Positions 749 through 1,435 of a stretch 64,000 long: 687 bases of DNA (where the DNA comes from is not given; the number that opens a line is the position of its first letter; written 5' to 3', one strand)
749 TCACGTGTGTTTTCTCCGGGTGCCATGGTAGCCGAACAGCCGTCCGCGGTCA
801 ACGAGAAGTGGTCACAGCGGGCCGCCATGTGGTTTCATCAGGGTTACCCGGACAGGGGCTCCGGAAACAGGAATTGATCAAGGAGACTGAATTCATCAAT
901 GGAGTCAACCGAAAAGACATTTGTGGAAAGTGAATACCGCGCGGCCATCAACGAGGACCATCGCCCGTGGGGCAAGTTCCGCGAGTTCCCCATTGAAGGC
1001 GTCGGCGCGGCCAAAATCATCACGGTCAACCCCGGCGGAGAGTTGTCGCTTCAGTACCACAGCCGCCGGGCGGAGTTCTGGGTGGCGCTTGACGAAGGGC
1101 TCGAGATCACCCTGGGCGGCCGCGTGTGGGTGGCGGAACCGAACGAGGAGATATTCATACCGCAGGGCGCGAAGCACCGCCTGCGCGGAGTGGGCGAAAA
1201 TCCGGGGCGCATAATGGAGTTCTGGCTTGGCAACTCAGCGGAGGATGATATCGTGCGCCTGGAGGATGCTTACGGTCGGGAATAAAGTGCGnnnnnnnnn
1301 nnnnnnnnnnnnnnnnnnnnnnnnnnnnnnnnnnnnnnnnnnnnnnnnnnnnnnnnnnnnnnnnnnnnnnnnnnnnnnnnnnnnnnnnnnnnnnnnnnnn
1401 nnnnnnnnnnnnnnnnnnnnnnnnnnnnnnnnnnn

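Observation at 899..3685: Reversed-order Aas-like tri-domain fusion (acyl-AMP ligase, ACP-like segment lacking the Ser, PlsC acyltransferase) coupled to a PMI-type cupin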

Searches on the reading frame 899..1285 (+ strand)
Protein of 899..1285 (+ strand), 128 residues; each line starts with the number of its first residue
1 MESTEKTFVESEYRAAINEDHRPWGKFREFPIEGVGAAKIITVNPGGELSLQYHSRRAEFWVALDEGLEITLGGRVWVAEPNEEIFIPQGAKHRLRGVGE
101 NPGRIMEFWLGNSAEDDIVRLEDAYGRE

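Call 3: search_protein_families(library=pfam, proteins=[window:899-1285:+], max_evalue=0.1)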
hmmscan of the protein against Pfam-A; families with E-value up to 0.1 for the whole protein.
window:899-1285:+ (128 aa): 2 families
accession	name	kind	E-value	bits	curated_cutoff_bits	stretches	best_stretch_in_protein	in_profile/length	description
PF01050.24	MannoseP_isomer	-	9.7e-22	77.8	23.6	1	18-123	10-116/116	Mannose-6-phosphate isomerase C-terminal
PF07883.17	Cupin_2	-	4.3e-08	33.2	27.2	1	40-107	2-68/70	Cupin domain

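Call 4: search_protein_families(library=ncbifam, proteins=[window:899-1285:+], max_evalue=0.01)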
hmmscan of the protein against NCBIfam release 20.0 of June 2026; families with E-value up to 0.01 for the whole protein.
window:899-1285:+ (128 aa): 2 families
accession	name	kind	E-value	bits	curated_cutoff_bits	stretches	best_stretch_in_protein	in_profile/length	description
TIGR01479.1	GMP_PMI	equivalog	3.1e-22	79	372.95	1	18-127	357-467/467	mannose-1-phosphate guanylyltransferase/mannose-6-phosphate isomerase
NF012004.0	PRK15460.1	equivalog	6.3e-20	71.3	859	1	18-127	367-477/478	mannose-1-phosphate guanyltransferase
